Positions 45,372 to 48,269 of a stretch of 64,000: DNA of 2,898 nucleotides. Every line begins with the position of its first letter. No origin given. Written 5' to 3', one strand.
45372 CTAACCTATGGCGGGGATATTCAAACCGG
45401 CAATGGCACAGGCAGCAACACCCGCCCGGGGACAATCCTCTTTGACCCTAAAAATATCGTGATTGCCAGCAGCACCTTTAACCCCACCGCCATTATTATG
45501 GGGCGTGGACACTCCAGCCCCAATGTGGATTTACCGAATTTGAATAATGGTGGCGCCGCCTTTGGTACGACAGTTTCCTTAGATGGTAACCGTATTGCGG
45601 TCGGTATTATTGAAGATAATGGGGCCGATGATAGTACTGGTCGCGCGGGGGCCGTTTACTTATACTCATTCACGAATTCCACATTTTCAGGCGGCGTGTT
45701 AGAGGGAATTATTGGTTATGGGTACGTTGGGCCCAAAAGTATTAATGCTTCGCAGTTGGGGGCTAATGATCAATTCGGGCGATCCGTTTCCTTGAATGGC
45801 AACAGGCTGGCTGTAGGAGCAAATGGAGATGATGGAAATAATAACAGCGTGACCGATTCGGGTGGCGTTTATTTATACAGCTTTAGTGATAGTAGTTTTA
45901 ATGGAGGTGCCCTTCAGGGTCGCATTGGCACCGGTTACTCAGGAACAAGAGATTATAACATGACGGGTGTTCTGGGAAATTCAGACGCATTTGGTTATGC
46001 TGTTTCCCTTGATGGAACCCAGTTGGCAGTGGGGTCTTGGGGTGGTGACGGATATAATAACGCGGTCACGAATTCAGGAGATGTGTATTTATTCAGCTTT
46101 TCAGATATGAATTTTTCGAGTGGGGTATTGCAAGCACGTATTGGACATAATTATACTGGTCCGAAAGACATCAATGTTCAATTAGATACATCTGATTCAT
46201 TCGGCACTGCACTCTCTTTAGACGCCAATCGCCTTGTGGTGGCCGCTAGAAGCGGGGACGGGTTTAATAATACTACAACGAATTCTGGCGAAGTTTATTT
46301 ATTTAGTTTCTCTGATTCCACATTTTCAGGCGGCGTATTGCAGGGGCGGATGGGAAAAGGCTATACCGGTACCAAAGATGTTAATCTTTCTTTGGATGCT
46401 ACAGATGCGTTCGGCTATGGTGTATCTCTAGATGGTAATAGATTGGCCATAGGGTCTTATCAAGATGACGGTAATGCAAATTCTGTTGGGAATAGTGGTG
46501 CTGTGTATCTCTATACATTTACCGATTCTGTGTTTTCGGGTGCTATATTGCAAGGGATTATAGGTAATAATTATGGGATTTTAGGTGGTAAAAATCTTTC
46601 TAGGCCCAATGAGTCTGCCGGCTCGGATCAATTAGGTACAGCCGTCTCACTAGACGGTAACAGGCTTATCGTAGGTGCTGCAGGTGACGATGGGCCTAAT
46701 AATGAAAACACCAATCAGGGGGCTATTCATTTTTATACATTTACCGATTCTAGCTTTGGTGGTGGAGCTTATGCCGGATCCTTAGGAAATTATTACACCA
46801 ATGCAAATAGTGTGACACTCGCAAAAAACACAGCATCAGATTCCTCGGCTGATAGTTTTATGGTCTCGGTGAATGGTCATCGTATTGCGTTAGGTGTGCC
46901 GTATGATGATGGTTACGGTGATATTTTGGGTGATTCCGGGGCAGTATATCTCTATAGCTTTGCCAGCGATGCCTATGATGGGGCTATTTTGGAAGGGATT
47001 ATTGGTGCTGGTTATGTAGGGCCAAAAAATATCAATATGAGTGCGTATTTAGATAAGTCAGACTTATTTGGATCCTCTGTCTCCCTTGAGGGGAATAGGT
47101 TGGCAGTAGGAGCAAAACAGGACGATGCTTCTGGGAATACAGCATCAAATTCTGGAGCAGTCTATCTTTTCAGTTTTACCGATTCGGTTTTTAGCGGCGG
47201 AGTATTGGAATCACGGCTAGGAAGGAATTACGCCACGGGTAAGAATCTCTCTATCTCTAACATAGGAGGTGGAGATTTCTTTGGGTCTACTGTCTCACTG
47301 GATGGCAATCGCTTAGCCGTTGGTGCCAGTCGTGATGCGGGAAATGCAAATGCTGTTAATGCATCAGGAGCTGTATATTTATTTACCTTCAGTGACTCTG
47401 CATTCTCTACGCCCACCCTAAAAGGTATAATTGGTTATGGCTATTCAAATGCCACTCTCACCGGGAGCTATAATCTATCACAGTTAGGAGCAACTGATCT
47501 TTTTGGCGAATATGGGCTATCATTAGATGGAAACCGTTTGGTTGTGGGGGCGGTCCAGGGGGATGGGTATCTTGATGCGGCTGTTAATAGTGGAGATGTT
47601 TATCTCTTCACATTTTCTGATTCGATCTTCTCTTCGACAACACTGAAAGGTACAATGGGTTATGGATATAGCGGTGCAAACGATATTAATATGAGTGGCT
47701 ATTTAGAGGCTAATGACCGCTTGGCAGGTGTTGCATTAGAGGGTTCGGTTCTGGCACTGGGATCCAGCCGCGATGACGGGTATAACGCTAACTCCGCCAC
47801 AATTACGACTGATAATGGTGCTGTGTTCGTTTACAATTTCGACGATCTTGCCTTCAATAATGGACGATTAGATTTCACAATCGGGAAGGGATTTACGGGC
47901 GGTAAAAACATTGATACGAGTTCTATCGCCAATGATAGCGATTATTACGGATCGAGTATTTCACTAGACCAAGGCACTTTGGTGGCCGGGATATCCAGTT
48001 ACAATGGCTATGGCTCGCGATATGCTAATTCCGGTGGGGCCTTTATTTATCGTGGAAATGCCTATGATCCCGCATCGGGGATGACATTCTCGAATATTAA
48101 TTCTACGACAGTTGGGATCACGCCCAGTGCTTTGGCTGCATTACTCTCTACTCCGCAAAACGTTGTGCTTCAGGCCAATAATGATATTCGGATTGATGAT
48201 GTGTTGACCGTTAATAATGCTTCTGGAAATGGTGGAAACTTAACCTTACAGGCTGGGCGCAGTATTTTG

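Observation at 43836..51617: Orphan giant TPS-domain exoprotein with an unusual composite architecture and no TpsB transporter nearby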

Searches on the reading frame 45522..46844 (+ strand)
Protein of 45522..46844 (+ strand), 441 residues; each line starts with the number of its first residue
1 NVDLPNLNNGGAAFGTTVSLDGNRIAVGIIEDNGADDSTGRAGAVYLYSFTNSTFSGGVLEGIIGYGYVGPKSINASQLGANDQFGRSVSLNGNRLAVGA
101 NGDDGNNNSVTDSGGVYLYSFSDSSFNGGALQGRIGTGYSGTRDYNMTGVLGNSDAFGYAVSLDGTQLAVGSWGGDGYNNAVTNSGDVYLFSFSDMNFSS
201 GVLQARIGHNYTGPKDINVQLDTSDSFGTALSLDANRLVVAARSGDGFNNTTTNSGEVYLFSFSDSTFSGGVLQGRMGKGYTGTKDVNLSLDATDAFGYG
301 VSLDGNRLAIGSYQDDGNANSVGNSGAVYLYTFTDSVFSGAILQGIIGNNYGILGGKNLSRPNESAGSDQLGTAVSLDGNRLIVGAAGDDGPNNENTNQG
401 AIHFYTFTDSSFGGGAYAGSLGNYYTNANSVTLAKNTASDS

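Call 85: predict_structure(alignment_id=A5)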
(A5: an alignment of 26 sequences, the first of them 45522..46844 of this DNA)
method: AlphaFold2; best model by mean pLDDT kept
length: 441 residues; sequences in the alignment: 26
mean_pLDDT: 92.5   pTM: 0.93
mean pLDDT of the five models: 92.5, 92.6, 92.0, 91.8, 91.5
residues with pLDDT >= 90: 376; 70-90: 44; 50-70: 11; < 50: 10
segments of 3 or more residues with pLDDT < 50: 1-3, 437-441
pLDDT, mean of each block of 10 residues (from residue 1): 47 81 95 86 94 93 93 94 96 98 94 98 95 97 95 97 98 96 97 96 98 95 97 98 95 96 96 97 95 96 98 95 96 97 97 95 90 97 94 78 96 96 85 59 29
secondary structure, 60 per line:
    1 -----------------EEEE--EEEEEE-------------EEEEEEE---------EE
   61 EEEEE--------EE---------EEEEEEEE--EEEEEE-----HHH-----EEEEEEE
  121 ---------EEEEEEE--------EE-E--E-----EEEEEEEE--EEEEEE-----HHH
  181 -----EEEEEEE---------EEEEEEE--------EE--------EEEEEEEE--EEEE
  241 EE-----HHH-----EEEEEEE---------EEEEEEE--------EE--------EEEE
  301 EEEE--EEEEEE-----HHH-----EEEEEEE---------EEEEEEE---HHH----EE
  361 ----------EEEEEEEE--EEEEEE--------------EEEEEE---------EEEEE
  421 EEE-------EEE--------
elements in order: E18-21 E24-29 E43-49 E59-65 E85-92 E95-100 E114-120 E130-136 E157-164 E167-172 E186-192 E202-208 E227-234 E237-242 E256-262 E272-278 E297-304 E307-312 E326-332 E342-348 E371-378 E381-386 E401-406 E416-423 E431-433
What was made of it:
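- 45561..46823 (+): FG-GAP units 1-6 (aa 573-993), modelled as one closed six-bladed integrin-alpha-like beta-propeller. Call 85 (pLDDT 92.5, pTM 0.93).
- On Integrin-type FG-GAP beta-propeller: Units 1-6 alone give pTM 0.93 (call 85), implying six blades per domain rather than seven.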

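Call 87: fold_search(model_id=the predicted structure, library=pdb)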
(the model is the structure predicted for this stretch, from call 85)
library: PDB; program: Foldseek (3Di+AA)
matches with E <= 10: 504; with E <= 0.001: 173
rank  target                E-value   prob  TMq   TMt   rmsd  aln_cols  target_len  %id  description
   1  4irz_A                5.6e-13  1.00  0.54  0.42   6.5       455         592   16  Crystal structure of A4b7 headpiece complexed with Fab Natalizumab (released 2013-09-25)
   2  3v4v_C                5.9e-13  1.00  0.49  0.39   7.3       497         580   13  crystal structure of a4b7 headpiece complexed with Fab ACT-1 and RO0505376 (released 2012-01-11)
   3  9dia_A                5.9e-13  1.00  0.45  0.45   7.5       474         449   14  Cryo-EM structure of alpha5beta1 integrin in complex with NeoNectin candidate 2 (released 2025-06-18)
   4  4um8_C                1.5e-12  1.00  0.48  0.38   6.9       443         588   13  Crystal structure of alpha V beta 6 (released 2014-11-12)
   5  6om1_A                1.6e-12  1.00  0.49  0.38   6.1       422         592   14  Crystal structure of an atypical integrin (released 2019-12-11)
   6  3v4p_A                1.7e-12  1.00  0.54  0.43   6.7       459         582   14  crystal structure of a4b7 headpiece complexed with Fab ACT-1 (released 2012-01-11)
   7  8xen_A                2.3e-12  1.00  0.47  0.25   6.1       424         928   14  Cryo-EM structure of integrin ITGAV/ITGB3 complex, conformation 4 (released 2024-12-18)
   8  9p96_A                2.5e-12  1.00  0.53  0.41   7.1       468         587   13  CryoEM structure of the apo integrin alpha4beta7 (released 2025-09-24)
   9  7nwl_A                2.6e-12  1.00  0.50  0.38   6.5       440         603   15  Cryo-EM structure of human integrin alpha5beta1 (open form) in complex with fibronectin and TS2/16 Fv-clasp (released 2021-06-02)
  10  4wk2_A                4.0e-12  1.00  0.49  0.48   7.8       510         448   15  Metal Ion and Ligand Binding of Integrin (released 2014-12-03)
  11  9e8c_A                4.2e-12  1.00  0.48  0.37   7.7       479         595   13  Integrin aIIbb3 dimer conformation from human platelet membrane crude preparation (released 2025-10-15)
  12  6om1_G                4.8e-12  1.00  0.48  0.37   6.3       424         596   14  Crystal structure of an atypical integrin (released 2019-12-11)
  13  4um8_A                5.1e-12  1.00  0.48  0.37   7.5       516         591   12  Crystal structure of alpha V beta 6 (released 2014-11-12)
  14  3vi3_A                5.1e-12  1.00  0.44  0.34   8.3       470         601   14  Crystal structure of alpha5beta1 integrin headpiece (ligand-free form) (released 2012-02-22)
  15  5es4_C                5.4e-12  1.00  0.46  0.25   7.7       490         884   16  RE-REFINEMENT OF INTEGRIN ALPHAXBETA2 ECTODOMAIN IN THE CLOSED/BENT CONFORMATION (released 2016-03-02)
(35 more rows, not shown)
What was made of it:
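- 45561..46823 (+): Call 87 (integrin alpha propellers, probability 1.0, TM about 0.5).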

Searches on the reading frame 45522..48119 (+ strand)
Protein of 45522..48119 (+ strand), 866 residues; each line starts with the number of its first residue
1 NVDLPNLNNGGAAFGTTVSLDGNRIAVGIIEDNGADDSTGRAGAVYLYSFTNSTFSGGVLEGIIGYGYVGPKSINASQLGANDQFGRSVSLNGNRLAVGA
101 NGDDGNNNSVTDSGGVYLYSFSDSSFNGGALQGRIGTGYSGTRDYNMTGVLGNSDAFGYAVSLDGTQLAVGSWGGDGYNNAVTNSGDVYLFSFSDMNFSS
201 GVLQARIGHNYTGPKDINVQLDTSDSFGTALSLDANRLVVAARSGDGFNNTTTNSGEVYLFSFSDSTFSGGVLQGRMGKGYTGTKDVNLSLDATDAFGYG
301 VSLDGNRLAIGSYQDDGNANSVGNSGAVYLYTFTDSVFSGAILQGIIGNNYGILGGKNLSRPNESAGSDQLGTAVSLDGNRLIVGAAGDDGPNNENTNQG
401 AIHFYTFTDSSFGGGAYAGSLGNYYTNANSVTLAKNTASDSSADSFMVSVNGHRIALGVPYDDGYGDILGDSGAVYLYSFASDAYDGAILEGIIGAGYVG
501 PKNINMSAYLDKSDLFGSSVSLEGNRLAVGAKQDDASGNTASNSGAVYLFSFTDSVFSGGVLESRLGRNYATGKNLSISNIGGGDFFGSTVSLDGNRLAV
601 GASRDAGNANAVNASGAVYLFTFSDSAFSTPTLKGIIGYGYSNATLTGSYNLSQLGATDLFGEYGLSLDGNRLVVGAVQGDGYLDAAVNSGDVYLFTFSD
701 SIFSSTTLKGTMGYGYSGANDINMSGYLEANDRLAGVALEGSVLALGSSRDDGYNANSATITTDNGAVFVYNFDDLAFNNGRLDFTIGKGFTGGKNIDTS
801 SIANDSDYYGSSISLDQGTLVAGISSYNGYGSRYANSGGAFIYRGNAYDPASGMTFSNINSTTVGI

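Call 62: predict_structure(alignment_id=A3)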
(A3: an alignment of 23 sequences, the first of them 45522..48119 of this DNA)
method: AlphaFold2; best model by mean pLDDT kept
length: 866 residues; sequences in the alignment: 23
mean_pLDDT: 86.8   pTM: 0.60
mean pLDDT of the five models: 86.8, 86.0, 85.1, 84.4, 84.4
residues with pLDDT >= 90: 525; 70-90: 253; 50-70: 43; < 50: 45
segments of 3 or more residues with pLDDT < 50: 1-11, 435-442, 757-760, 846-866
pLDDT, mean of each block of 10 residues (from residue 1): 40 79 93 76 90 83 84 87 94 96 92 96 90 95 92 96 97 93 95 93 96 92 95 97 92 92 93 95 91 93 97 93 94 94 95 91 86 96 91 70 94 92 74 48 71 91 74 90 70 83 86 93 96 89 95 89 94 89 94 96 93 96 92 95 88 94 93 96 91 96 93 93 90 91 92 59 80 91 87 78 76 88 77 66 57 35 38
secondary structure, 60 per line:
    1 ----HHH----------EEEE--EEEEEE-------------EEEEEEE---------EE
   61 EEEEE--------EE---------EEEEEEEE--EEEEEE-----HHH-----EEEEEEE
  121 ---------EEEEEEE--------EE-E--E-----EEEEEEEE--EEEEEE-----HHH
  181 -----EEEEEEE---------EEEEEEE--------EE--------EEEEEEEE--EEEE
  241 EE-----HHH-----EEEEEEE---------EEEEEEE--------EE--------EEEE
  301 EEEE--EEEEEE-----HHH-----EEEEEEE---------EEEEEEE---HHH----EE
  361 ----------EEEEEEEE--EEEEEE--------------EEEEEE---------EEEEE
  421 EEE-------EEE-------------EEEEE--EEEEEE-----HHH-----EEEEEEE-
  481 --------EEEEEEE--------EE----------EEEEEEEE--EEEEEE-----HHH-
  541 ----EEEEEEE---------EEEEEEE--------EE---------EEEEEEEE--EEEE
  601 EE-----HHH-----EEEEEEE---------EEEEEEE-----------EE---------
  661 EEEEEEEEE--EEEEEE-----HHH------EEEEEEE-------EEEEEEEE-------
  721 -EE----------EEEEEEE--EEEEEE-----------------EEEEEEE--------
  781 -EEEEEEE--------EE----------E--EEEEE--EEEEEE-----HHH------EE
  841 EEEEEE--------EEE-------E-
elements in order (helices of 4 or more, strands of 3 or more residues): E18-21 E24-29 E43-49 E59-65 E85-92 E95-100 E114-120 E130-136 E157-164 E167-172 E186-192 E202-208 E227-234 E237-242 E256-262 E272-278 E297-304 E307-312 E326-332 E342-348 E371-378 E381-386 E401-406 E416-423 E431-433 E447-451 E454-459 E473-479 E489-495 E516-523 E526-531 E545-551 E561-567 E587-594 E597-602 E616-622 E632-638 E661-669 E672-677 E692-698 E706-713 E734-740 E743-748 E766-772 E782-788 E812-816 E819-824 E839-846 E855-857
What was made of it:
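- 46857..48083 (+): FG-GAP units 7-12 (aa 1005-1413), inferred second six-bladed propeller. Call 62: the 12-unit model has pLDDT 86.8 but pTM 0.60, with a confidence dip at aa 994-1001.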

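Call 65: fold_search(model_id=the predicted structure, library=pdb)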
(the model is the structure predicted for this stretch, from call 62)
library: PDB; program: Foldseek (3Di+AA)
matches with E <= 10: 557; with E <= 0.001: 261
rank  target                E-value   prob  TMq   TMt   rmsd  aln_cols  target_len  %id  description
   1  9dia_A                4.8e-14  1.00  0.25  0.44  18.9       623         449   13  Cryo-EM structure of alpha5beta1 integrin in complex with NeoNectin candidate 2 (released 2025-06-18)
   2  4wk2_A                7.7e-14  1.00  0.24  0.44  18.8       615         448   13  Metal Ion and Ligand Binding of Integrin (released 2014-12-03)
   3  5m2n                  1.5e-13  1.00  0.26  0.31  15.3       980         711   10  Crystal Structure of Elongator subunit Elp2 (released 2016-12-28)
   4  9b9k_A                2.0e-13  1.00  0.24  0.37  19.4       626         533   12  Integrin alpha-5 beta-1 in complex with MINT1526A Fab (released 2025-02-05)
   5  4wk4_A                2.7e-13  1.00  0.25  0.45  18.9       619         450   13  Metal Ion and Ligand Binding of Integrin (released 2014-12-03)
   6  7nwl_A                2.7e-13  1.00  0.17  0.23  26.2       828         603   11  Cryo-EM structure of human integrin alpha5beta1 (open form) in complex with fibronectin and TS2/16 Fv-clasp (released 2021-06-02)
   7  3vi3_A                3.5e-13  1.00  0.25  0.34  19.3       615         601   13  Crystal structure of alpha5beta1 integrin headpiece (ligand-free form) (released 2012-02-22)
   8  4wjk_A                3.7e-13  1.00  0.25  0.44  18.9       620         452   13  Metal Ion and Ligand Binding of Integrin (released 2014-12-03)
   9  4irz_A                4.6e-13  1.00  0.22  0.30  24.7       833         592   13  Crystal structure of A4b7 headpiece complexed with Fab Natalizumab (released 2013-09-25)
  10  7nxd_A                7.9e-13  1.00  0.24  0.23  28.9       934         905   11  Cryo-EM structure of human integrin alpha5beta1 in the half-bent conformation (released 2021-08-25)
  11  4wk0_A                1.0e-12  1.00  0.25  0.44  18.4       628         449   13  Metal Ion and Ligand Binding of Integrin (released 2014-12-03)
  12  3v4p_A                2.0e-12  1.00  0.22  0.31  24.2       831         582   12  crystal structure of a4b7 headpiece complexed with Fab ACT-1 (released 2012-01-11)
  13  5es4_G                2.2e-12  1.00  0.17  0.17  25.9       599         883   14  RE-REFINEMENT OF INTEGRIN ALPHAXBETA2 ECTODOMAIN IN THE CLOSED/BENT CONFORMATION (released 2016-03-02)
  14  9cz7_A                3.0e-12  1.00  0.16  0.22  25.5       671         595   11  Crystal structure of integrin avb6 headpiece in complex with compound 12 (released 2024-11-13)
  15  3vi3_C                3.6e-12  1.00  0.18  0.24  20.1       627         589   13  Crystal structure of alpha5beta1 integrin headpiece (ligand-free form) (released 2012-02-22)
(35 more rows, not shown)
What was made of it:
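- Closest known: Integrin alpha-subunit FG-GAP beta-propeller. Same: Foldseek's top hits for both models are integrin alpha propellers (probability 1.0, E about 1e-13) (calls 65, 87).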
